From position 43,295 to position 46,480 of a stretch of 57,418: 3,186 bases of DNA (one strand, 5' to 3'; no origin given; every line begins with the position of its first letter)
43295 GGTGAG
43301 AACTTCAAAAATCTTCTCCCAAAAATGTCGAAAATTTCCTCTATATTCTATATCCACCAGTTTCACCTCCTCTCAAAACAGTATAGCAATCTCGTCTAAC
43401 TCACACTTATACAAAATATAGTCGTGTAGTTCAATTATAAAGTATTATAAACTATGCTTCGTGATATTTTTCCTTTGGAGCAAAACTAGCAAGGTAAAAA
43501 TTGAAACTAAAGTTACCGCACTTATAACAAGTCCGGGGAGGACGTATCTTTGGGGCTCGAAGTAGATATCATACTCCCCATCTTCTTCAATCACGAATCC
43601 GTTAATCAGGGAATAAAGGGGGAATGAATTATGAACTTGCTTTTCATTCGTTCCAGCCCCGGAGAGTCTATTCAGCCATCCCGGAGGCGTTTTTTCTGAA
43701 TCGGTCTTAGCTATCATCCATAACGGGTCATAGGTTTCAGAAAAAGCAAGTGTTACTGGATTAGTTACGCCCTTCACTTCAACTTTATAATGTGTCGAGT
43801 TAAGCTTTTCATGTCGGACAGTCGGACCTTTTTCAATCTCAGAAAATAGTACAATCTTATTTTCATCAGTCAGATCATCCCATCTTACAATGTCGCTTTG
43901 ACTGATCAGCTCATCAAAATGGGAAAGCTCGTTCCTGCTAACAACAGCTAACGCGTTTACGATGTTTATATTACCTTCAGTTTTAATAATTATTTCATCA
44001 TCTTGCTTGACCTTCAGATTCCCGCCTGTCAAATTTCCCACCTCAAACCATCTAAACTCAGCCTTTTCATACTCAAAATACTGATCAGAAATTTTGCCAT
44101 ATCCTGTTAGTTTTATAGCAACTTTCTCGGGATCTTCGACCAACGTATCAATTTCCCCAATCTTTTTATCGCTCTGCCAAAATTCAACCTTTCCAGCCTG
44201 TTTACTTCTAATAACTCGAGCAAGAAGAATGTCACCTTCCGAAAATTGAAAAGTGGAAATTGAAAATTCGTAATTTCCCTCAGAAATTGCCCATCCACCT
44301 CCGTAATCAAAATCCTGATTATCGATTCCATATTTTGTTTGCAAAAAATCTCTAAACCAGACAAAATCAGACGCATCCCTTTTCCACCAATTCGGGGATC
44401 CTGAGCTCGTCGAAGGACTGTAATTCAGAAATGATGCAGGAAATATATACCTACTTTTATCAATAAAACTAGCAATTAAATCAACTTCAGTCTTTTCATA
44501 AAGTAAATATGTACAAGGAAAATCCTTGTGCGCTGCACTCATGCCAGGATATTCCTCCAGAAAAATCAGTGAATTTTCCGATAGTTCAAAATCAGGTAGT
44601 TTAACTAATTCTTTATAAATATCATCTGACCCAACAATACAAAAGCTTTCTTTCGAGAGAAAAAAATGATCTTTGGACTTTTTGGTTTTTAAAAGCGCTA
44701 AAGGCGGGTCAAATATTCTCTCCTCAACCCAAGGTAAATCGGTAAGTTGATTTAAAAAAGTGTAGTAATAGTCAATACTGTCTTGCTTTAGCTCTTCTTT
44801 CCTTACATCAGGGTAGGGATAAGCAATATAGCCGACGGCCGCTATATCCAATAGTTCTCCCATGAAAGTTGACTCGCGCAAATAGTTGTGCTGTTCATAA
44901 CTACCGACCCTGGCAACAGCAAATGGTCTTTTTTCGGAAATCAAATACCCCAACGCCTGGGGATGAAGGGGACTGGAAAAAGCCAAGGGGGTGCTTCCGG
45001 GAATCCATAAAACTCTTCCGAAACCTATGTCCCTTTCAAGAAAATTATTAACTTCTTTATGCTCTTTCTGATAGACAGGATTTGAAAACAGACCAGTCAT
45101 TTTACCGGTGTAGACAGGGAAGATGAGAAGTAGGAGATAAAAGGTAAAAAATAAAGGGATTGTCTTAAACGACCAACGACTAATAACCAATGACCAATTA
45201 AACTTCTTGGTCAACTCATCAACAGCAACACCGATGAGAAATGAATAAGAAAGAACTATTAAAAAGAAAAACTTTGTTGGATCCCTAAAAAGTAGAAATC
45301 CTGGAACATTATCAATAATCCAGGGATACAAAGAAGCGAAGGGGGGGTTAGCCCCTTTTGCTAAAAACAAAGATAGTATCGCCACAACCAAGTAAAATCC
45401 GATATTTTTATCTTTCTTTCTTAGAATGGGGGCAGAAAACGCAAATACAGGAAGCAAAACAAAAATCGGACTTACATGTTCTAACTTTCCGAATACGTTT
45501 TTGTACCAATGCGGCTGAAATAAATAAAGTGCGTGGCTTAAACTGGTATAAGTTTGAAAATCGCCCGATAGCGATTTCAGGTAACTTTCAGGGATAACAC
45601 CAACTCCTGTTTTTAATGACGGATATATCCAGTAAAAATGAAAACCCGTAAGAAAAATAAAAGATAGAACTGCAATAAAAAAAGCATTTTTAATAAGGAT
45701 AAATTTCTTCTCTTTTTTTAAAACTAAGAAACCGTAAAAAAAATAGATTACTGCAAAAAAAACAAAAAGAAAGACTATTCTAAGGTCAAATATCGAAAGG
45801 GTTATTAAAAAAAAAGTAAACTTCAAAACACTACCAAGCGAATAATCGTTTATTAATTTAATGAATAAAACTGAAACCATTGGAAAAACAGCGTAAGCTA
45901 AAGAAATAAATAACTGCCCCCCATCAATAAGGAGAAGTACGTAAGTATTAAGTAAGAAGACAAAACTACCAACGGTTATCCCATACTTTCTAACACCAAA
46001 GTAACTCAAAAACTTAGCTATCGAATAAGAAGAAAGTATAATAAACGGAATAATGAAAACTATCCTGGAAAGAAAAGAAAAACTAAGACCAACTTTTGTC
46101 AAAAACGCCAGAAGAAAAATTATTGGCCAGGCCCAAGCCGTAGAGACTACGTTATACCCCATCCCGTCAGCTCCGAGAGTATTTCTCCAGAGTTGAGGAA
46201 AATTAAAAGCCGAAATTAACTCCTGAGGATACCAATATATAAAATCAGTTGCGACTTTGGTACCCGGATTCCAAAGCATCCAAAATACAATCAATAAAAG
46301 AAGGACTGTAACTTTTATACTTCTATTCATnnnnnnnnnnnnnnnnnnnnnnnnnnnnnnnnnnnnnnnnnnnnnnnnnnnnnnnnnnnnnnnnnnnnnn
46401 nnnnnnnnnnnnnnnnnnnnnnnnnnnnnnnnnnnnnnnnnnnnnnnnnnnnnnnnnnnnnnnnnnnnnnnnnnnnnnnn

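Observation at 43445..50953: Repeated cassette: SAM methyltransferase followed by a giant GT-C-like membrane protein, each unit bounded by a MITE-like repeat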

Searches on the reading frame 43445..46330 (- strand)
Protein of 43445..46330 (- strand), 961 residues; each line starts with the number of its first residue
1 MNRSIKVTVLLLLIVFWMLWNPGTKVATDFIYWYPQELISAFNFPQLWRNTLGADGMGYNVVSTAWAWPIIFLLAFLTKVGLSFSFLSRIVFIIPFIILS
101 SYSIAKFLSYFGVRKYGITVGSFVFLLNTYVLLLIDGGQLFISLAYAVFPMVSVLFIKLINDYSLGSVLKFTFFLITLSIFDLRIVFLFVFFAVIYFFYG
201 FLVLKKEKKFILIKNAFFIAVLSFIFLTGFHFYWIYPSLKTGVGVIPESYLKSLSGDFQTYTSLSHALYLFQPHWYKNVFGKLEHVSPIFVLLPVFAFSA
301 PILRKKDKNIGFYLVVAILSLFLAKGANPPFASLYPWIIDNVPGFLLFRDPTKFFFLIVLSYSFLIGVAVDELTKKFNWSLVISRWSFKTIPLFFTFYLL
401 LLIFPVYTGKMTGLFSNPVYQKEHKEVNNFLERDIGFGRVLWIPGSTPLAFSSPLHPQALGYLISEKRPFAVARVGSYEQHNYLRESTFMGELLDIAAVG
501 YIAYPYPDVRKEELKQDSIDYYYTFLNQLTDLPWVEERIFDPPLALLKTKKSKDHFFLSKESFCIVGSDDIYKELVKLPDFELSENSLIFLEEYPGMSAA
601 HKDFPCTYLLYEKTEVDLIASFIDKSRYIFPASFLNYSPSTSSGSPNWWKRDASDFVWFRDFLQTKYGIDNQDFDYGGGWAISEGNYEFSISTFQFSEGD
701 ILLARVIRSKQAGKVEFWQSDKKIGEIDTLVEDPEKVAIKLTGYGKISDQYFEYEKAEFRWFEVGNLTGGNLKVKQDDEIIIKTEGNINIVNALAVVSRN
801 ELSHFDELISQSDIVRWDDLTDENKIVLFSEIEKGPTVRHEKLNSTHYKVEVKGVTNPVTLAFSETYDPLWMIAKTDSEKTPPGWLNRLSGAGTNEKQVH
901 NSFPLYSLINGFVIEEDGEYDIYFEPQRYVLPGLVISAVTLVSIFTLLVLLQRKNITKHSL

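Call 4: search_protein_families(library=pfam, proteins=[window:43445-46330:-], max_evalue=0.01)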
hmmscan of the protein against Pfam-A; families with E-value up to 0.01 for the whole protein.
window:43445-46330:- (961 aa): 0 families

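Call 18: search_protein_families(library=ncbifam, proteins=[window:43445-46330:-], max_evalue=0.1)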
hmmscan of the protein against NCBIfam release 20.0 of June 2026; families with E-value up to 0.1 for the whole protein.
window:43445-46330:- (961 aa): 1 family
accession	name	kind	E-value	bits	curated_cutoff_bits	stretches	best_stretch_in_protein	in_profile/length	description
NF053599.1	transp_MmpA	equivalog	3.2e-12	45.8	210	1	290-452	256-407/543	MmpA family trehalose lipid delivery protein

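Call 19: search_solved_structures(query=window:43445-46330:-, max_evalue=1)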
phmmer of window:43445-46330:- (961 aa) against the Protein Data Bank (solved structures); distinct sequences matched with E-value up to 1: 0.

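Call 23: find_homologous_proteins(query=window:43445-46330:-, max_evalue=0.001)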
Query window:43445-46330:- (961 aa): 69 proteins with E <= 0.001 among 8000 candidates.
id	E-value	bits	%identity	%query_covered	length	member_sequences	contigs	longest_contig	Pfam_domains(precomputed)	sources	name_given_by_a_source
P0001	1.0e-293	995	48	99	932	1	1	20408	-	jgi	jgi:hypothetical protein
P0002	3.5e-288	977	48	100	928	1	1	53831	-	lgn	-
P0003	3.0e-281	954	47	98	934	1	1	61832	-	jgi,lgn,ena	-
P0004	1.4e-275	935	46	99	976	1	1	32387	-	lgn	-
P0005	2.0e-273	928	45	99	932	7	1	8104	-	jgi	-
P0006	1.6e-269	915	44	99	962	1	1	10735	-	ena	-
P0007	1.5e-264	899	45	99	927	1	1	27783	-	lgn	-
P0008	4.3e-262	891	45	99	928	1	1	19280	-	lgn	-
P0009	4.8e-258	877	45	99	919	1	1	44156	-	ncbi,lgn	-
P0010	2.2e-257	875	46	99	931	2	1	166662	-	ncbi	-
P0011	3.5e-257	875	43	99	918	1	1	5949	-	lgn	-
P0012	1.2e-246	840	43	99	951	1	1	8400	-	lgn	-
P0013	3.5e-244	831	42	99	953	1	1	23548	-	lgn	-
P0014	2.2e-241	822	43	98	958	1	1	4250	-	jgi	-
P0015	1.1e-240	820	42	99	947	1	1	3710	-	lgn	-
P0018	3.6e-234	798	41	98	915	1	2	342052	-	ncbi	-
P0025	4.1e-215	735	41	99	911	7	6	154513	-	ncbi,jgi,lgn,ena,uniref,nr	ncbi:MAG: hypothetical protein UT39_C0003G0007 [Candidatus Woesebacteria bacterium GW2011_GWA1_39_21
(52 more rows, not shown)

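Call 25: find_encoding_contigs(protein=P0010, flank=10000, max_places=2)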
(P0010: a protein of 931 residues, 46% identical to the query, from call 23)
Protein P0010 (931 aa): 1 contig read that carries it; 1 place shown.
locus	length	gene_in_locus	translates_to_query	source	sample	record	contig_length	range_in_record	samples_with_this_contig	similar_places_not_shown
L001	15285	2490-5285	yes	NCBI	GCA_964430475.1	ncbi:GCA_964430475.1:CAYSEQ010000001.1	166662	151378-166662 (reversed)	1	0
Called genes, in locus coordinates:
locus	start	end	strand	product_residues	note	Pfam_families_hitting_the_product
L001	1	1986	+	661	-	?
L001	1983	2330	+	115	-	-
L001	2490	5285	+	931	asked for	-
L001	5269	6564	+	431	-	PF01943:Polysacc_synt, PF13440:Polysacc_synt_3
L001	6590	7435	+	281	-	PF00535:Glycos_transf_2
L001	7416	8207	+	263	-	PF01209:Ubie_methyltran, PF13489:Methyltransf_23, PF07021:MetW, PF13847:Methyltransf_31, PF08241:Methyltransf_11, PF08242:Methyltransf_12, PF13649:Methyltransf_25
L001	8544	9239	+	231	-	PF01209:Ubie_methyltran (weak), PF13489:Methyltransf_23, PF08241:Methyltransf_11, PF08242:Methyltransf_12, PF13649:Methyltransf_25, PF13847:Methyltransf_31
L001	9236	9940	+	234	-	PF00535:Glycos_transf_2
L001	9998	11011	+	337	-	PF20706:GT4-conflict (weak), PF00534:Glycos_transf_1, PF13692:Glyco_trans_1_4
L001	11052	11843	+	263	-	PF00535:Glycos_transf_2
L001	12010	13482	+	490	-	PF13231:PMT_2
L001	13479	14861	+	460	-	-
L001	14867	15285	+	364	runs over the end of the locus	PF13439:Glyco_transf_4, PF00534:Glycos_transf_1, PF13692:Glyco_trans_1_4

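Call 27: find_encoding_contigs(protein=P0025, flank=10000, max_places=2)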
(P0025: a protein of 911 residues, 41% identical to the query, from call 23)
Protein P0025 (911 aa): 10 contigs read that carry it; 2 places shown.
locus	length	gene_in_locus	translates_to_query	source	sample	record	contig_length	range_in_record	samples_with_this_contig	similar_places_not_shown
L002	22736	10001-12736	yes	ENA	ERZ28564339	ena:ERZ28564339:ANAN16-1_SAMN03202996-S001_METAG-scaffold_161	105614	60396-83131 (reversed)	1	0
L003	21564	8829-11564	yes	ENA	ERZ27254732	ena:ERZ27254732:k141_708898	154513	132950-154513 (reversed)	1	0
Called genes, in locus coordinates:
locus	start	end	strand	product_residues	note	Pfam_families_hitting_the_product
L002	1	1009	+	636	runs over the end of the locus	-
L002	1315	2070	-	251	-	PF13489:Methyltransf_23, PF13847:Methyltransf_31, PF08241:Methyltransf_11 (weak), PF08242:Methyltransf_12, PF13649:Methyltransf_25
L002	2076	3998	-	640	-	-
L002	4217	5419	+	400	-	PF00534:Glycos_transf_1, PF13692:Glyco_trans_1_4, PF13524:Glyco_trans_1_2 (faint)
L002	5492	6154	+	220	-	PF01728:FtsJ (weak), PF05401:NodS (weak), PF07021:MetW (weak), PF13489:Methyltransf_23, PF13847:Methyltransf_31, PF08241:Methyltransf_11, PF08242:Methyltransf_12, PF13649:Methyltransf_25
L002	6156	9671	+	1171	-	PF11847:GT-C_AftD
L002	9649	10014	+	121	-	-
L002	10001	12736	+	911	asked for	-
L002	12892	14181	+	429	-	PF01943:Polysacc_synt, PF13440:Polysacc_synt_3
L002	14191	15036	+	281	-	PF00535:Glycos_transf_2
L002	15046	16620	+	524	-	PF02366:PMT, PF13231:PMT_2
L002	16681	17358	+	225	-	PF13489:Methyltransf_23, PF08241:Methyltransf_11, PF08242:Methyltransf_12, PF13649:Methyltransf_25, PF13847:Methyltransf_31 (weak)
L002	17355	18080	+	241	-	PF00535:Glycos_transf_2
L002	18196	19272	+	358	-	PF13439:Glyco_transf_4 (faint), PF00534:Glycos_transf_1, PF13692:Glyco_trans_1_4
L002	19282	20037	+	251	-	PF00535:Glycos_transf_2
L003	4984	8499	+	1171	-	PF11847:GT-C_AftD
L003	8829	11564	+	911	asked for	-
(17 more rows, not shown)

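Call 28: find_encoding_contigs(protein=P0018, flank=10000, max_places=2)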
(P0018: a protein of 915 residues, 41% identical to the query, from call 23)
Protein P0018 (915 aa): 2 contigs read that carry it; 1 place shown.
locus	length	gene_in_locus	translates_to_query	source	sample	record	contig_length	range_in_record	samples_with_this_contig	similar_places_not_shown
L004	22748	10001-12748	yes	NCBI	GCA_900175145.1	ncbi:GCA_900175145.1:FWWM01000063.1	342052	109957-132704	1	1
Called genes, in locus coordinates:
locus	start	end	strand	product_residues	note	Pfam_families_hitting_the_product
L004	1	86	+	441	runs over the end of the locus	PF00534:Glycos_transf_1, PF13692:Glyco_trans_1_4, PF13524:Glyco_trans_1_2 (weak)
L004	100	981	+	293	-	PF00535:Glycos_transf_2, PF10111:Glyco_tranf_2_2, PF13641:Glyco_tranf_2_3, PF13632:Glyco_trans_2_3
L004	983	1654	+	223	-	PF01728:FtsJ (weak), PF13489:Methyltransf_23, PF07021:MetW, PF08241:Methyltransf_11, PF08242:Methyltransf_12, PF13649:Methyltransf_25, PF13847:Methyltransf_31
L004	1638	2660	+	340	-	PF00535:Glycos_transf_2, PF10111:Glyco_tranf_2_2, PF13506:Glyco_transf_21, PF13641:Glyco_tranf_2_3, PF13632:Glyco_trans_2_3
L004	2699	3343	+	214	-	PF13489:Methyltransf_23, PF07021:MetW (weak), PF13847:Methyltransf_31, PF08241:Methyltransf_11, PF08242:Methyltransf_12, PF13649:Methyltransf_25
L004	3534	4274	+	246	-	PF00535:Glycos_transf_2, PF10111:Glyco_tranf_2_2, PF13641:Glyco_tranf_2_3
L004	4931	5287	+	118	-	PF03269:DUF268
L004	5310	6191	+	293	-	PF13489:Methyltransf_23, PF13847:Methyltransf_31, PF08241:Methyltransf_11, PF08242:Methyltransf_12, PF13649:Methyltransf_25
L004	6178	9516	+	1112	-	-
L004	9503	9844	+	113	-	-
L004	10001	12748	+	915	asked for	-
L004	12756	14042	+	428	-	PF01943:Polysacc_synt, PF13440:Polysacc_synt_3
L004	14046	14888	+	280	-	PF00535:Glycos_transf_2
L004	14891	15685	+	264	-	PF01209:Ubie_methyltran, PF07021:MetW, PF13489:Methyltransf_23, PF13847:Methyltransf_31, PF08241:Methyltransf_11, PF08242:Methyltransf_12, PF13649:Methyltransf_25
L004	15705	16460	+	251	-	PF01209:Ubie_methyltran, PF02353:CMAS (weak), PF05219:DREV (weak), PF13489:Methyltransf_23, PF13847:Methyltransf_31, PF08241:Methyltransf_11, PF08242:Methyltransf_12, PF13649:Methyltransf_25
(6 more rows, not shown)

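Call 39: find_related_loci(query=A1, collection=genome_contigs, flank=10000)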
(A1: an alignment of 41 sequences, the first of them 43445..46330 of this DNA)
Query A1 (961 aa) in genome_contigs; peptide patterns used: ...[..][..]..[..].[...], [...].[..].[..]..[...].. (x = any residue, [..] = any of these).
192 stretches matched a pattern; 163 encode a relative of the query (tblastn E <= 1e-3); the best 80 are kept; 79 distinct loci.
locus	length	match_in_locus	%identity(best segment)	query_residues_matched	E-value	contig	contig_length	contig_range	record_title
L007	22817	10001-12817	46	22-954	0e+0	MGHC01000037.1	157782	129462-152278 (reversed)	MAG: Candidatus Woesebacteria bacterium RIFCSPLOWO2_01_FULL_39_10 rifcsplowo2_01_scaffold_970, whole genome shotgun sequ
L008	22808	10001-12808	45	1-961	0e+0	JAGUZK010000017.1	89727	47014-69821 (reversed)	MAG: Candidatus Woesebacteria bacterium isolate DeMMO6_59 c_000000024226, whole genome shotgun sequence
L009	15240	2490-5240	46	1-955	0e+0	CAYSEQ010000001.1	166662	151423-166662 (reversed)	MAG TPA_asm: uncultured Gammaproteobacteria bacterium isolate binchicken_co30_31 genome assembly, contig: NODE_108_lengt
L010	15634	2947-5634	43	17-945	0e+0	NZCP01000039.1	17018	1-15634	MAG: Candidatus Woesebacteria bacterium isolate ARS1183 MHASMcontig_196745, whole genome shotgun sequence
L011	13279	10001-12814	42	15-953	0e+0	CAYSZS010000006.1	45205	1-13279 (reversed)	MAG TPA_asm: uncultured Gammaproteobacteria bacterium isolate SRP050083_co1_18 genome assembly, contig: NODE_230_length_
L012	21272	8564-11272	41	1-949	0e+0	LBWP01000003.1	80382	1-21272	MAG: Candidatus Woesebacteria bacterium GW2011_GWA1_39_21 UT39_C0003, whole genome shotgun sequence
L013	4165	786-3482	39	7-938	0e+0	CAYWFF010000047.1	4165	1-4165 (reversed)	MAG TPA_asm: uncultured Gammaproteobacteria bacterium isolate SRP193661_co1_213 genome assembly, contig: NODE_21974_leng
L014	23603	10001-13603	40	16-960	0e+0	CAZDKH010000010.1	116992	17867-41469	MAG TPA_asm: uncultured Gammaproteobacteria bacterium isolate SRP231805_co4_168 genome assembly, contig: k141_446705, wh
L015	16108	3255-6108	46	9-958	0e+0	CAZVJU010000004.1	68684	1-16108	MAG TPA_asm: uncultured Gammaproteobacteria bacterium isolate SRP050083_co3_9 genome assembly, contig: NODE_174_length_6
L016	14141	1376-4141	40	15-948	0e+0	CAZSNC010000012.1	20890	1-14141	MAG TPA_asm: uncultured Gammaproteobacteria bacterium isolate SRP278252_co1_260 genome assembly, contig: NODE_4216_lengt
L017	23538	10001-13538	40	7-954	0e+0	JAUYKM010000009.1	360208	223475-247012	MAG: Candidatus Daviesbacteria bacterium isolate C24_metabat.bin.195_sub C24_k141_65138, whole genome shotgun sequence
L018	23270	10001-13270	40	1-955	0e+0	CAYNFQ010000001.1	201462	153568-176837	MAG TPA_asm: uncultured Gammaproteobacteria bacterium isolate binchicken_co110_279 genome assembly, contig: NODE_160_len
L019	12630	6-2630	41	11-935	0e+0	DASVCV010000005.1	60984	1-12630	MAG TPA_asm: Patescibacteria group bacterium isolate SMAG_U2016 k141_454622, whole genome shotgun sequence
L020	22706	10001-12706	40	9-953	0e+0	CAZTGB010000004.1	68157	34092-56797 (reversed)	MAG TPA_asm: uncultured Gammaproteobacteria bacterium isolate SRP090828_co3_120 genome assembly, contig: NODE_25_length_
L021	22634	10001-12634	41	14-953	0e+0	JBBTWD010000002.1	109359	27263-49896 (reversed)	MAG: Patescibacteria group bacterium isolate H43-bin018_1 H43_bin018_1_000000000002, whole genome shotgun sequence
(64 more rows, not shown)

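Call 43: predict_structure(alignment_id=A1)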
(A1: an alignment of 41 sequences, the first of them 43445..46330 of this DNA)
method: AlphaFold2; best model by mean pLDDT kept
length: 961 residues; sequences in the alignment: 41
mean_pLDDT: 90.2   pTM: 0.88
mean pLDDT of the five models: 90.2, 89.3, 88.4, 87.9, 87.5
residues with pLDDT >= 90: 740; 70-90: 154; 50-70: 43; < 50: 24
segments of 3 or more residues with pLDDT < 50: 771-775, 880-884, 886-895, 959-961
pLDDT, mean of each block of 10 residues (from residue 1): 78 90 91 91 90 78 91 95 94 95 96 94 95 95 97 96 93 97 95 96 94 96 97 94 66 67 93 85 87 96 95 97 93 89 87 95 98 90 80 92 91 93 96 96 93 93 92 89 94 97 94 90 95 97 97 95 95 94 95 90 86 95 94 85 68 91 96 92 93 89 97 94 94 95 89 96 86 59 95 96 93 94 91 82 94 94 95 78 47 58 95 94 94 96 94 67 40
secondary structure, 60 per line:
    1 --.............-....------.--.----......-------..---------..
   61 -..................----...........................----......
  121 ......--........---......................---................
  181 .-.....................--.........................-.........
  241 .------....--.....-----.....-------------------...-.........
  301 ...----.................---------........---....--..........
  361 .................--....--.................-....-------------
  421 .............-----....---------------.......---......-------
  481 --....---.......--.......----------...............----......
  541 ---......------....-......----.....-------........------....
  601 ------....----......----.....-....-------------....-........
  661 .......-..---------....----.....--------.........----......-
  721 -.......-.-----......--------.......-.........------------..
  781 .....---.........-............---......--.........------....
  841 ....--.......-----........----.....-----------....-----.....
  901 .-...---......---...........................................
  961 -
elements in order (helices of 4 or more, strands of 3 or more residues): H3-15 H17-20 H35-40 H62-79 H84-110 H115-126 H129-136 H140-161 H165-181 H183-203 H206-230 H232-241 H248-251 H254-258 H264-268 H292-303 H308-324 H334-341 H345-348 H351-377 E380-383 E386-389 H390-402 H404-407 H421-433 E439-442 E458-460 H461-464 H468-473 H483-486 H490-496 E499-505 H516-530 E535-540 E544-549 E556-559 E561-566 H571-575 E586-590 H597-600 E607-610 H615-620 H631-634 E648-651 H653-667 E680-683 E688-692 E701-709 E714-719 E722-728 E736-741 E750-756 E758-766 E779-785 E789-797 H799-810 E814-816 H822-830 E837-844 E847-853 E859-866 E871-875 H887-890 E899-901 E903-905 E909-914 E918-924 H925-960
